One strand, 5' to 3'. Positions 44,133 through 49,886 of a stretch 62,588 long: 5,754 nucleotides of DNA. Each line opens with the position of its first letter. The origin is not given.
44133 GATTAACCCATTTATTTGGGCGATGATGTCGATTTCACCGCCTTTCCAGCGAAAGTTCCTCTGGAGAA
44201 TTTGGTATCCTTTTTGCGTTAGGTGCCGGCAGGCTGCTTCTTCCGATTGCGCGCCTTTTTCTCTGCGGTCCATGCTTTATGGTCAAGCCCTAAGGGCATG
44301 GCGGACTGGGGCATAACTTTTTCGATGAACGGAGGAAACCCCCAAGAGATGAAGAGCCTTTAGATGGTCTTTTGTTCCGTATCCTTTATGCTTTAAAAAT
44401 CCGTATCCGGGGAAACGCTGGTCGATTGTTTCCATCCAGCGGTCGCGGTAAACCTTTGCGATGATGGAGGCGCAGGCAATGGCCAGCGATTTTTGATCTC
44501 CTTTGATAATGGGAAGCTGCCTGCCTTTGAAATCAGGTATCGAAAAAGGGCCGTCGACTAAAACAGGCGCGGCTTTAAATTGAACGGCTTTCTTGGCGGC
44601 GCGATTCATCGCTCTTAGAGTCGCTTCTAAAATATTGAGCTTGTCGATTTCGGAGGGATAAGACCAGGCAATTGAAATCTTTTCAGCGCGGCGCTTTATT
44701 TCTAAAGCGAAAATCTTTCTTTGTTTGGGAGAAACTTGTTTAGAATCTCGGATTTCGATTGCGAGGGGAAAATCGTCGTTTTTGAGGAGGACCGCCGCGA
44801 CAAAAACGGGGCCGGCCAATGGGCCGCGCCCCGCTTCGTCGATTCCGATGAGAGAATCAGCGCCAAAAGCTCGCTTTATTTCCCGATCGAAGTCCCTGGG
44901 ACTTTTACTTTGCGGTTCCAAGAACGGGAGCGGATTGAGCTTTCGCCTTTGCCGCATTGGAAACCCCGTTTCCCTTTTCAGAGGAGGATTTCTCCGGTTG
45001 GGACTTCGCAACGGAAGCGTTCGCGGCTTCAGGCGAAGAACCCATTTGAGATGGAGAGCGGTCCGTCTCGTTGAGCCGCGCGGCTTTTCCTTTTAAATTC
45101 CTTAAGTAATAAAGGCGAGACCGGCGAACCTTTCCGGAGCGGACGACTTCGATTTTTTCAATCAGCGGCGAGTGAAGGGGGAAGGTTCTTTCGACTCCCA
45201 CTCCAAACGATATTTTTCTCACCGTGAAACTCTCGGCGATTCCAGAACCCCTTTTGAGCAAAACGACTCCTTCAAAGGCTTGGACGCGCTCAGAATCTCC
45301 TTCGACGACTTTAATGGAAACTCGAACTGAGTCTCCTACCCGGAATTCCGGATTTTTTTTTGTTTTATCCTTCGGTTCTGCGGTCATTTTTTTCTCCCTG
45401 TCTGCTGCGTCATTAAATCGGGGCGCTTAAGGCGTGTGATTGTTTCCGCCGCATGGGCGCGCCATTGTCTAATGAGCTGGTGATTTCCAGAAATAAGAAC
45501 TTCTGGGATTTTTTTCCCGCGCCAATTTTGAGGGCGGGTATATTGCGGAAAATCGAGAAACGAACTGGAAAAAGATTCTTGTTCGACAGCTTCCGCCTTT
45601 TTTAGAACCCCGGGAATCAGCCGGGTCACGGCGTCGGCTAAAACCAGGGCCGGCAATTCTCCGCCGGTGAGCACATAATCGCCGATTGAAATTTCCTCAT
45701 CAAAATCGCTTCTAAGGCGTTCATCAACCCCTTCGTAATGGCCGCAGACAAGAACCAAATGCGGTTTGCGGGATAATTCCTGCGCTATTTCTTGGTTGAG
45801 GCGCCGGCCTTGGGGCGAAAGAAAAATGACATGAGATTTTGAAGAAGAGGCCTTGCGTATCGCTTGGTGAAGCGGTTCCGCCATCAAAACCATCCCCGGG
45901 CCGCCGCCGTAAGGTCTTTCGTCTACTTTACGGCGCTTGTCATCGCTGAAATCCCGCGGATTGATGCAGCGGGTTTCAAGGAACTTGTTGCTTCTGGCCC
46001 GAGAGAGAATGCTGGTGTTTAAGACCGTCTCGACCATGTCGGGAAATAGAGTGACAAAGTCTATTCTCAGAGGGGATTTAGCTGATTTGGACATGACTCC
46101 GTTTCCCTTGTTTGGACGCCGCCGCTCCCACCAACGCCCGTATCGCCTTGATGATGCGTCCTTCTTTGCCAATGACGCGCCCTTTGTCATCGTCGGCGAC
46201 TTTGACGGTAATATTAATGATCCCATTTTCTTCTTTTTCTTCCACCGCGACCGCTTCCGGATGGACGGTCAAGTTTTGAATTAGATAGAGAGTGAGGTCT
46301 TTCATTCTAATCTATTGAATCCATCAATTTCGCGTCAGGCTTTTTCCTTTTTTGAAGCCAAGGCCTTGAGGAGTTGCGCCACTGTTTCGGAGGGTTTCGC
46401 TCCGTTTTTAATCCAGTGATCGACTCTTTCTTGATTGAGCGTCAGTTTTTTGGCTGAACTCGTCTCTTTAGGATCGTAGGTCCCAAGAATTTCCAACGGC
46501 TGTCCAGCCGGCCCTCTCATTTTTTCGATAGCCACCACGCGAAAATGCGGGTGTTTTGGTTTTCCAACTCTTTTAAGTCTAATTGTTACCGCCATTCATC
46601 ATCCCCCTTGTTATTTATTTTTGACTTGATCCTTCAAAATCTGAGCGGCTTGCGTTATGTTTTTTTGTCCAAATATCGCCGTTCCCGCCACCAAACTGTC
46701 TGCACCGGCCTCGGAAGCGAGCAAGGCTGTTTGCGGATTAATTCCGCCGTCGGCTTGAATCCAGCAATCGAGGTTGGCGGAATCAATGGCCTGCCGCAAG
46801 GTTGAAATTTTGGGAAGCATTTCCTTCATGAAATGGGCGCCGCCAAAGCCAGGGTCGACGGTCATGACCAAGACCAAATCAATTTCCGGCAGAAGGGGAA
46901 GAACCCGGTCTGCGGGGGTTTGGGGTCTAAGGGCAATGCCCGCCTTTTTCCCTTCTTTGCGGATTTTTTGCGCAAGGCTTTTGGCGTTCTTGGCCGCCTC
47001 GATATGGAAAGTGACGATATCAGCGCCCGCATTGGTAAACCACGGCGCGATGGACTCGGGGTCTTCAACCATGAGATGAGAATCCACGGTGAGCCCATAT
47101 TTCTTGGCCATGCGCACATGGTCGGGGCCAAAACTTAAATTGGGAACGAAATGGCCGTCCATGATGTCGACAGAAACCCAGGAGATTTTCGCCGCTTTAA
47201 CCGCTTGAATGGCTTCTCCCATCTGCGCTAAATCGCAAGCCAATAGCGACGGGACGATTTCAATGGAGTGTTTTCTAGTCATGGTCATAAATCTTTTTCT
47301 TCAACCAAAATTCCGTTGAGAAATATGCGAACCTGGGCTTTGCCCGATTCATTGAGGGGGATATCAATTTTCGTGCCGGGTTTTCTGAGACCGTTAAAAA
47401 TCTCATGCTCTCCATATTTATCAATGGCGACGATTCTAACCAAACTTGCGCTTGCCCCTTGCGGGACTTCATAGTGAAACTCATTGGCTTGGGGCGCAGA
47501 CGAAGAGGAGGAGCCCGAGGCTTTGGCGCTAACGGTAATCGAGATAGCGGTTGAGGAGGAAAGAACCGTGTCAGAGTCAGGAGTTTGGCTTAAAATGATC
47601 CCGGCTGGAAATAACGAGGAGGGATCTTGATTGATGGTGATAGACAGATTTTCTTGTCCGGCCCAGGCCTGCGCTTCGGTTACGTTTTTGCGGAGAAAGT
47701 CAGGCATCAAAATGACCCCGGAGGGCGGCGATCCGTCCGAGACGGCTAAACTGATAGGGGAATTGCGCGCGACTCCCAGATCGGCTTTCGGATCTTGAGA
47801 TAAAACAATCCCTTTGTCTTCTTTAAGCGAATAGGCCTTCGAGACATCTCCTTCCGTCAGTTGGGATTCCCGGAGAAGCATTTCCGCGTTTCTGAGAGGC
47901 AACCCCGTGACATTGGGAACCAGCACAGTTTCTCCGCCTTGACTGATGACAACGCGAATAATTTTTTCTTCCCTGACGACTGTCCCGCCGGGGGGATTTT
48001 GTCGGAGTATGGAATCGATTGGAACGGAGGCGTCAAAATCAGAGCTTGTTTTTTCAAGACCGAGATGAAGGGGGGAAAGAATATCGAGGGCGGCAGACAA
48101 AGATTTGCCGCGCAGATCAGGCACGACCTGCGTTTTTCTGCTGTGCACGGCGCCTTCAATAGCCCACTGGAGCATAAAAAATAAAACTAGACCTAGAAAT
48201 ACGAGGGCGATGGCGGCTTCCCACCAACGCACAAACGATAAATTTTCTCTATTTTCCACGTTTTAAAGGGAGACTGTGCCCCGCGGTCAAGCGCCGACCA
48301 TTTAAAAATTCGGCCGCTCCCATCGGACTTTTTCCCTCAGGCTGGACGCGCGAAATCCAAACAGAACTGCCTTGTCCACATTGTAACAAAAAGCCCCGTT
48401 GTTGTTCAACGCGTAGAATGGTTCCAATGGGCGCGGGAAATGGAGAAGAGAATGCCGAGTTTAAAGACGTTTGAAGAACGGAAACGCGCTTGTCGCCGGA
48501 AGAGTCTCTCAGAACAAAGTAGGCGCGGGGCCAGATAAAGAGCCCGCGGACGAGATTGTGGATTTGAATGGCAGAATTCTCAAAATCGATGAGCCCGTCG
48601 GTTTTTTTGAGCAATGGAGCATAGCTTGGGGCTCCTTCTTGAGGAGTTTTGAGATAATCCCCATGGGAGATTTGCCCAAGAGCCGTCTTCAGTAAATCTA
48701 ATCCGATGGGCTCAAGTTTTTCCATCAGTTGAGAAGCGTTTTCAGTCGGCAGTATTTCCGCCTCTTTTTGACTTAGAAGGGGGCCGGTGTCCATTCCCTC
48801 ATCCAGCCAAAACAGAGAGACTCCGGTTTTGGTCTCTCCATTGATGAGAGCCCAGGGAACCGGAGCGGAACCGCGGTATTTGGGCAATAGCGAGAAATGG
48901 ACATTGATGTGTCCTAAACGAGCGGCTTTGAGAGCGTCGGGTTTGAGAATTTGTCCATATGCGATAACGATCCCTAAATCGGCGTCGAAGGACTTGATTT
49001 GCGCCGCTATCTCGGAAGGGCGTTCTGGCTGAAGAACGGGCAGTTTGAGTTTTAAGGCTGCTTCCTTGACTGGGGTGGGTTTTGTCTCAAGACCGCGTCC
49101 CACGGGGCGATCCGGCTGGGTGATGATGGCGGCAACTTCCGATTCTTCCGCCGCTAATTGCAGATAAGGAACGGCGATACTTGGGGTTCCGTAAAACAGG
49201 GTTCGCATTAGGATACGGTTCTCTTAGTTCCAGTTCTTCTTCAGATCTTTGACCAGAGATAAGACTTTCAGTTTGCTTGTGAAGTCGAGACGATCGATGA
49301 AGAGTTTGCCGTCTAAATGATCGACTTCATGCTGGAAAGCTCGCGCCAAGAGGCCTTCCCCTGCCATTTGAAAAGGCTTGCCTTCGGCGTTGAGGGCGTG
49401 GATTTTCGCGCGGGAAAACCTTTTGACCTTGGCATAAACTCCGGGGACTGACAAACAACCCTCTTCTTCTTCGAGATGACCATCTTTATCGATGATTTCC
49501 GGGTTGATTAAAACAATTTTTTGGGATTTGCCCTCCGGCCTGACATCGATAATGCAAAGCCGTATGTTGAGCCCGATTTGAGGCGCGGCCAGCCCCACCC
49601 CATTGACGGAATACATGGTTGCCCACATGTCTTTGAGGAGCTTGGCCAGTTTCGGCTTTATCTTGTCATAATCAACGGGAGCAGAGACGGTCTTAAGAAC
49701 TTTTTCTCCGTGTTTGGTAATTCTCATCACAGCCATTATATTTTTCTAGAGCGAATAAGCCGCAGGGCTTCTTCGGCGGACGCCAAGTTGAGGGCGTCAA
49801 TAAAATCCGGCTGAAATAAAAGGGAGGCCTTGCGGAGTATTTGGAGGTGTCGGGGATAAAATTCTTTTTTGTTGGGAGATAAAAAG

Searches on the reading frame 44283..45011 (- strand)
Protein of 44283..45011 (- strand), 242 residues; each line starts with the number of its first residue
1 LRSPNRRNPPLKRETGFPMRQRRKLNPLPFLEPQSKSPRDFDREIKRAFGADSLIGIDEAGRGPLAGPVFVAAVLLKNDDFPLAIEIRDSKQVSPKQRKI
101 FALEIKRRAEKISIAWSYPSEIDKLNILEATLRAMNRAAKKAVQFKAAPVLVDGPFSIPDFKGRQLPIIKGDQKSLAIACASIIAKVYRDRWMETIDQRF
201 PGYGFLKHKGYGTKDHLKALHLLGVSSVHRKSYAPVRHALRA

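Call 18: search_protein_families(library=pfam, proteins=[window:44283-45011:-], max_evalue=0.001)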
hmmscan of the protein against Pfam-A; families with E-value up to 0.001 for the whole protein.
window:44283-45011:- (242 aa): 1 family
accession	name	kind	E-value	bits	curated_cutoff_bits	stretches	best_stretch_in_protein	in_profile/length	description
PF01351.25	RNase_HII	-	1.8e-35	123.1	25.8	1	55-235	1-198/199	Ribonuclease HII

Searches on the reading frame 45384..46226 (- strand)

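Call 18: search_protein_families(library=pfam, proteins=[window:45384-46226:-], max_evalue=0.001)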
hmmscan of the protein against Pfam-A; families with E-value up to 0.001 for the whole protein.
window:45384-46226:- (280 aa): 1 family
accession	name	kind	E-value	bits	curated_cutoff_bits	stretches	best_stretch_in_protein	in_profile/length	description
PF01746.26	tRNA_m1G_MT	-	1.3e-61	208.2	27.3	1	75-269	2-195/195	tRNA (Guanine-1)-methyltransferase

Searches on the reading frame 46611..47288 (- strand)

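Call 30: search_protein_families(library=pfam, proteins=[window:46611-47288:-], max_evalue=0.0001)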
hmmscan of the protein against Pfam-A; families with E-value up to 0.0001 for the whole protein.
window:46611-47288:- (225 aa): 1 family
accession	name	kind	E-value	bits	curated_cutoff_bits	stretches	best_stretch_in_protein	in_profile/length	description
PF00834.25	Ribul_P_3_epim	-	7.3e-67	225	21.1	1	11-206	2-198/198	Ribulose-phosphate 3 epimerase family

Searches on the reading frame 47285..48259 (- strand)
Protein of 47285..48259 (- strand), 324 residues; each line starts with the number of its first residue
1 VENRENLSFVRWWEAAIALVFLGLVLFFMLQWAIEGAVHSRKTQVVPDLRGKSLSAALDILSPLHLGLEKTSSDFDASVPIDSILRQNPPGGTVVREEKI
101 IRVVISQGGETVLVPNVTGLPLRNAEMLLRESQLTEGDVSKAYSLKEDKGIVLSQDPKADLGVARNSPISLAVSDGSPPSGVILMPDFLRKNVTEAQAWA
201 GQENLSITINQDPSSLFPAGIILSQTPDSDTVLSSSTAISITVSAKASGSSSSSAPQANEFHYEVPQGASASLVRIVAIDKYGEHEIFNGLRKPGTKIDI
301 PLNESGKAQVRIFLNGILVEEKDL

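Call 30: search_protein_families(library=pfam, proteins=[window:47285-48259:-], max_evalue=0.0001)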
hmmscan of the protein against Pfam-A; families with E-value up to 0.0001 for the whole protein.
window:47285-48259:- (324 aa): 1 family
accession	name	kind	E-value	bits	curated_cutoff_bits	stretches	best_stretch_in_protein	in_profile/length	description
PF03793.24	PASTA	-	8e-33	112.6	23.2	3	112-174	1-63/64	PASTA domain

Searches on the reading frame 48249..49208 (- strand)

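Call 31: search_protein_families(library=pfam, proteins=[window:48249-49208:-], max_evalue=0.0001)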
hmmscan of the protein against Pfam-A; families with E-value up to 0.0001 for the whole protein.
window:48249-49208:- (319 aa): 2 families
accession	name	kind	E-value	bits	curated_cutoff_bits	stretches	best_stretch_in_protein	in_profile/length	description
PF00551.24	Formyl_trans_N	-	9e-37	127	26.1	1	21-169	26-173/181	Formyl transferase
PF02911.23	Formyl_trans_C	-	2.4e-23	82.7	21.1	1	200-305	2-99/100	Formyl transferase, C-terminal domain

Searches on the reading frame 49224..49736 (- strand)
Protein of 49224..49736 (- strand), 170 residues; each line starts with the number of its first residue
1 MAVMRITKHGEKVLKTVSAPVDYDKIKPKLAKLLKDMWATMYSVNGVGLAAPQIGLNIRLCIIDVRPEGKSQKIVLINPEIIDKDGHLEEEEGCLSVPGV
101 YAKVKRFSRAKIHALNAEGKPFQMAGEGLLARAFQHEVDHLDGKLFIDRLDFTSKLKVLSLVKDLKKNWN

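Call 31: search_protein_families(library=pfam, proteins=[window:49224-49736:-], max_evalue=0.0001)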
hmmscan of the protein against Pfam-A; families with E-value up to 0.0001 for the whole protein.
window:49224-49736:- (170 aa): 1 family
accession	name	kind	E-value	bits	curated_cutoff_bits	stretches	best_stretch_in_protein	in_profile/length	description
PF01327.26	Pep_deformylase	-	1.6e-49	167.9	22.8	1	4-152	2-152/156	Polypeptide deformylase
